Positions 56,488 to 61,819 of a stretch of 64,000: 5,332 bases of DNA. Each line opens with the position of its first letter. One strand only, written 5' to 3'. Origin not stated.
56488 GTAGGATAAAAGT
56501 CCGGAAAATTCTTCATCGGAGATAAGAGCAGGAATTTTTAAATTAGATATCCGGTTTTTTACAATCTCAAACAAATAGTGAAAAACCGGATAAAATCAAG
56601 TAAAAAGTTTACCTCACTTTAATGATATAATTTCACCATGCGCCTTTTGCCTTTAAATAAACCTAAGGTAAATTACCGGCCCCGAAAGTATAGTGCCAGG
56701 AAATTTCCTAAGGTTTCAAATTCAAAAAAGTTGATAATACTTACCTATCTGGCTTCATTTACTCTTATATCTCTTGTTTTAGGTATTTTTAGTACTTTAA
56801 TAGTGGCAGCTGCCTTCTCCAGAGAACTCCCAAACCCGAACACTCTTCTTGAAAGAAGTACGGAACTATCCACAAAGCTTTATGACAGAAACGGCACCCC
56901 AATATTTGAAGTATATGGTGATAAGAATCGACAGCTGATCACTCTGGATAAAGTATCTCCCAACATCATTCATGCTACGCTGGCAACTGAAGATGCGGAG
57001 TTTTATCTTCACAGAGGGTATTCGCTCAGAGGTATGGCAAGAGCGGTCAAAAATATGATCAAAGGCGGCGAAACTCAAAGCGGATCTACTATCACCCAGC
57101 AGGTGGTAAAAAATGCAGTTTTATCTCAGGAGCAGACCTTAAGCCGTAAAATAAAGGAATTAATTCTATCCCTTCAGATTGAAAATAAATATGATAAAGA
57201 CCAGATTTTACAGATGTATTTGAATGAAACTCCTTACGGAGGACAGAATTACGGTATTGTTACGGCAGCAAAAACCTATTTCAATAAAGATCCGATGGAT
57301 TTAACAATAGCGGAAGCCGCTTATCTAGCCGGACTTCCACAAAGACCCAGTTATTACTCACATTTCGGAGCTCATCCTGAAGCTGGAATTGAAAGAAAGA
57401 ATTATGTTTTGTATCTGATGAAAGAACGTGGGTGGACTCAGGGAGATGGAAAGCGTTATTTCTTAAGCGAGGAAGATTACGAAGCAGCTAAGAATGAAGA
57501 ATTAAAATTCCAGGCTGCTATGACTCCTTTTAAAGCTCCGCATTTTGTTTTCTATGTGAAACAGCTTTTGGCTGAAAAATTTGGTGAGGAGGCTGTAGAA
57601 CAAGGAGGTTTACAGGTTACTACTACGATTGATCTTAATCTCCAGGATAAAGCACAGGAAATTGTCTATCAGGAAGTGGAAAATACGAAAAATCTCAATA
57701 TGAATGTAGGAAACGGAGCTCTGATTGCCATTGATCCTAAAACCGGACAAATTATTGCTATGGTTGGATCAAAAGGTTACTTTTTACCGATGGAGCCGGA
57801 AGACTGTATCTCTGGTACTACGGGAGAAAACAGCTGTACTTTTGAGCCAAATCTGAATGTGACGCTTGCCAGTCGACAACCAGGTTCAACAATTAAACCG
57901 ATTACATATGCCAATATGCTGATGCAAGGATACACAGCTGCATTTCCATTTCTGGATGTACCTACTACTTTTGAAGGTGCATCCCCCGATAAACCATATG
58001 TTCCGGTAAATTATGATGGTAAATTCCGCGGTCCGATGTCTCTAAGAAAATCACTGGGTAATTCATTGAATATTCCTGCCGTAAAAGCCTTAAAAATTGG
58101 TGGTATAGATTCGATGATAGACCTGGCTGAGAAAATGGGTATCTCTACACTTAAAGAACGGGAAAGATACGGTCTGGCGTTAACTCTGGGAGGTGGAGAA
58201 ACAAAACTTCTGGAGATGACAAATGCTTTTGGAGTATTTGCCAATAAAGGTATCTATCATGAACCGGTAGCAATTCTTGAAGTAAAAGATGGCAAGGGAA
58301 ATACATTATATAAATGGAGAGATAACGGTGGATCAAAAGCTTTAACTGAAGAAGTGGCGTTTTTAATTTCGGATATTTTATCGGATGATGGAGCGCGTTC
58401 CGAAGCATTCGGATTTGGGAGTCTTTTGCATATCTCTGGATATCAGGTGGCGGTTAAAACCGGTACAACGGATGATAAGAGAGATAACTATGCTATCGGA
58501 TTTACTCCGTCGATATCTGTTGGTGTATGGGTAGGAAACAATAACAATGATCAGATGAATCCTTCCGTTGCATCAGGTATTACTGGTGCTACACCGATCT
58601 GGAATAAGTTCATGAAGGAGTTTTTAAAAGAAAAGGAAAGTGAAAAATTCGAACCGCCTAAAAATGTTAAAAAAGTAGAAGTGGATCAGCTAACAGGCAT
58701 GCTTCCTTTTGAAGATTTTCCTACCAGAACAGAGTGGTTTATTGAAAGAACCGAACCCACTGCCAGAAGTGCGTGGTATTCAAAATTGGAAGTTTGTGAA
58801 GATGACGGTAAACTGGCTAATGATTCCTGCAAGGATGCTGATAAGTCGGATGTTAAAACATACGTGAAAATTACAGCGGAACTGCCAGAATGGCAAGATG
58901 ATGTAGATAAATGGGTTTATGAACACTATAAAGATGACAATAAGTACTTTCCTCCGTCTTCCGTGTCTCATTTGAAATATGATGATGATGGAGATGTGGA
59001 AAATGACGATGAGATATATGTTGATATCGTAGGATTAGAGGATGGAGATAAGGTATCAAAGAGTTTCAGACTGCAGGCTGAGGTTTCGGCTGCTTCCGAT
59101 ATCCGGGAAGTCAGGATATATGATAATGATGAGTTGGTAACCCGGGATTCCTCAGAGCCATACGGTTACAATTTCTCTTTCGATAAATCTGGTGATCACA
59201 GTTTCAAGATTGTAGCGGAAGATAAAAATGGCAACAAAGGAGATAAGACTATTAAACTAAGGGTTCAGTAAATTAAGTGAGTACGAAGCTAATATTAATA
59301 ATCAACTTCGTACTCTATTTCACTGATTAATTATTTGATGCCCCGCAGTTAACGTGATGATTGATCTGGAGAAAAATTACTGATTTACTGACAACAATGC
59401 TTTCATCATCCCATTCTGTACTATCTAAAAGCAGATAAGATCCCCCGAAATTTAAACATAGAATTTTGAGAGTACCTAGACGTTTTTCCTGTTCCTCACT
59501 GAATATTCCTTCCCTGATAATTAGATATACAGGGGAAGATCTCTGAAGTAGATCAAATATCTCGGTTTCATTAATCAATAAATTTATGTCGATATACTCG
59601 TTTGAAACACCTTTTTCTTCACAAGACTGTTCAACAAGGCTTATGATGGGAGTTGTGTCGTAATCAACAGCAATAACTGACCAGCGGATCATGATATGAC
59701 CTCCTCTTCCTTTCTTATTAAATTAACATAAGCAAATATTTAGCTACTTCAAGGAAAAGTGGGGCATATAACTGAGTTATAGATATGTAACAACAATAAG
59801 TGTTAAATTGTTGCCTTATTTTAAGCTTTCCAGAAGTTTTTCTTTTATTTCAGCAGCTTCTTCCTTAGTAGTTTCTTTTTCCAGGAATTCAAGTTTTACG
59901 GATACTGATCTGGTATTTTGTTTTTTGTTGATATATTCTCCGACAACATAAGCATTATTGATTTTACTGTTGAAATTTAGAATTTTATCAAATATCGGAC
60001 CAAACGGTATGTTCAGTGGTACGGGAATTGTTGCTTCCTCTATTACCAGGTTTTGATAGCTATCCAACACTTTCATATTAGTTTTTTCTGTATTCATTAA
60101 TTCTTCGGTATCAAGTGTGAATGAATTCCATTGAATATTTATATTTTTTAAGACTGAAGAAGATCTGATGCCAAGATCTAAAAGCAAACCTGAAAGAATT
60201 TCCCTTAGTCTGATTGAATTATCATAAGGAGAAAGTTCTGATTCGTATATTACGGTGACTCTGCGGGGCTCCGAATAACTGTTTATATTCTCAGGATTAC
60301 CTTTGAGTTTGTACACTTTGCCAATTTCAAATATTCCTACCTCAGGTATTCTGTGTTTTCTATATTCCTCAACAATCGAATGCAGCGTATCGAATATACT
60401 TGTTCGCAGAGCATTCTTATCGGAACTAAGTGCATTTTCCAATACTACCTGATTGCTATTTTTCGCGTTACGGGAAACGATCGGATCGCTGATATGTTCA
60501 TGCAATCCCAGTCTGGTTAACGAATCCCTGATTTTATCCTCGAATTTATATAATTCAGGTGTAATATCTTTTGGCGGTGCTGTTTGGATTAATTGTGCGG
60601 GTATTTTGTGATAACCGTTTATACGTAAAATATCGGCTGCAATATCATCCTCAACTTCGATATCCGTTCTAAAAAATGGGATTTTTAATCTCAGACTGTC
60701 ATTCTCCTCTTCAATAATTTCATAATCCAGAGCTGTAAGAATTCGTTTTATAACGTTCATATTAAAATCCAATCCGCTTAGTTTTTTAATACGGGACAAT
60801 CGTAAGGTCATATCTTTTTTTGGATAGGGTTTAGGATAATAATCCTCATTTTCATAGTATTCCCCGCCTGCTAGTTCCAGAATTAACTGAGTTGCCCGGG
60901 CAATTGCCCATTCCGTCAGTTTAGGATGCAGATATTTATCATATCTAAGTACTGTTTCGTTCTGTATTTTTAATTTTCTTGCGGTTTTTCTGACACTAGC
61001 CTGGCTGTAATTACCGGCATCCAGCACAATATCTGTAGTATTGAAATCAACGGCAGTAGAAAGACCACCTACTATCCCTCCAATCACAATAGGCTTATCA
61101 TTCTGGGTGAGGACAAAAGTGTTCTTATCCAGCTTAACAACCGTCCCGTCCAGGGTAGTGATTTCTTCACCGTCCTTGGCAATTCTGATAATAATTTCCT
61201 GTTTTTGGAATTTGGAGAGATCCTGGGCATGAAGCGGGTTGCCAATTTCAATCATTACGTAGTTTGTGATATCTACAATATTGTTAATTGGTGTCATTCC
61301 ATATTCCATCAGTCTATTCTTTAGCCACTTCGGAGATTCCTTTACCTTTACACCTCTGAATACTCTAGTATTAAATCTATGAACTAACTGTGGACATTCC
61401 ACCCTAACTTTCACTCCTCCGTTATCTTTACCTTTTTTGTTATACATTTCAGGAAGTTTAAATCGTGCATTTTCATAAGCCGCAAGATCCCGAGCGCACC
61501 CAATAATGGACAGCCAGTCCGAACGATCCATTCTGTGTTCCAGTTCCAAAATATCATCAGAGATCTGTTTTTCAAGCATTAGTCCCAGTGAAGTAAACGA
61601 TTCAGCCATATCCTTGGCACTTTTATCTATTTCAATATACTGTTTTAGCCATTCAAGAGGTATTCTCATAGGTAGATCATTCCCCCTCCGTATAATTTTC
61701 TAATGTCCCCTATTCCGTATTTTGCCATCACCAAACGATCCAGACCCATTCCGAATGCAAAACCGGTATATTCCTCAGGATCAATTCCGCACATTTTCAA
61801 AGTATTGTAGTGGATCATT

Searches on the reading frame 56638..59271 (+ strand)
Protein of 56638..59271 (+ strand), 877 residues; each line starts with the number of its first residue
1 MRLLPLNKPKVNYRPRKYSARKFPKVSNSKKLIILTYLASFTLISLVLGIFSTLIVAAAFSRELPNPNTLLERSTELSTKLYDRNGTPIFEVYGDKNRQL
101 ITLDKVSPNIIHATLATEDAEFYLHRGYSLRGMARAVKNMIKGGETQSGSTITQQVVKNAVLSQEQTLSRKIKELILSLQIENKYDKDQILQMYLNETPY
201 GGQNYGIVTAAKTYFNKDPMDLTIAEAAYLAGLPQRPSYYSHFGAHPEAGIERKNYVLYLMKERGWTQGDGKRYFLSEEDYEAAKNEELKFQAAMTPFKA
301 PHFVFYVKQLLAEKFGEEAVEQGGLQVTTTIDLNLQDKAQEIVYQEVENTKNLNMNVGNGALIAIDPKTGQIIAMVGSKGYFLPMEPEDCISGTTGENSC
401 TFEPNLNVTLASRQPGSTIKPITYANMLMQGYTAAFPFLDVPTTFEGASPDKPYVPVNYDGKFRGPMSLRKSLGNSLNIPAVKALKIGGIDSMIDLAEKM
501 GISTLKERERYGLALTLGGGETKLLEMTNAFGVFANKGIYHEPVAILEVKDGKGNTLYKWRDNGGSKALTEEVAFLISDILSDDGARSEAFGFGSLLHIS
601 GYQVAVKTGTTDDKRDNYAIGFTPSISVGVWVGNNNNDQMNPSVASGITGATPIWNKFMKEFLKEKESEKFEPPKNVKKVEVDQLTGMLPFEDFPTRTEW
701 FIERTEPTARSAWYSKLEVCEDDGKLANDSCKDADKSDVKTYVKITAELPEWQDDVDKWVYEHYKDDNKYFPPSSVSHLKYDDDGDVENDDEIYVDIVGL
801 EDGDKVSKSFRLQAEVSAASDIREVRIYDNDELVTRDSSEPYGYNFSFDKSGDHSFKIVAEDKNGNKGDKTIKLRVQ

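Call 85: search_protein_families(library=pfam, proteins=[window:56638-59271:+], max_evalue=0.00001)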
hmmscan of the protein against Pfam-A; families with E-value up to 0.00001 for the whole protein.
window:56638-59271:+ (877 aa): 3 families
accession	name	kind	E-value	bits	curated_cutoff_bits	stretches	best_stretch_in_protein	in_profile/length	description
PF00912.28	Transgly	-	7.3e-58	195.4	27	1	86-261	2-177/178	Transglycosylase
PF00905.27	Transpeptidase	-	2.8e-17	63.3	22.1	1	360-659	1-298/299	Penicillin binding protein transpeptidase domain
PF17957.7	Big_7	-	7.3e-08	33.4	24.1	1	796-857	4-69/70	Bacterial Ig domain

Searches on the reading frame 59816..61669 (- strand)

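Call 85: search_protein_families(library=pfam, proteins=[window:59816-61669:-], max_evalue=0.00001)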
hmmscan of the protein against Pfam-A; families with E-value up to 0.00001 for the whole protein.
window:59816-61669:- (617 aa): 3 families
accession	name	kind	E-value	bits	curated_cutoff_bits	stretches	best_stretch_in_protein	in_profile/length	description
PF03483.22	B3_4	-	3.7e-54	183.4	29.3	1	97-268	3-174/174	B3/4 domain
PF03484.21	B5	-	3.9e-18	65.8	28.6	1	287-353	1-67/67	tRNA synthetase B5 domain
PF17759.6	tRNA_synthFbeta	-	3.7e-15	56.4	22.4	1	356-478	1-128/214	Phenylalanyl tRNA synthetase beta chain CLM domain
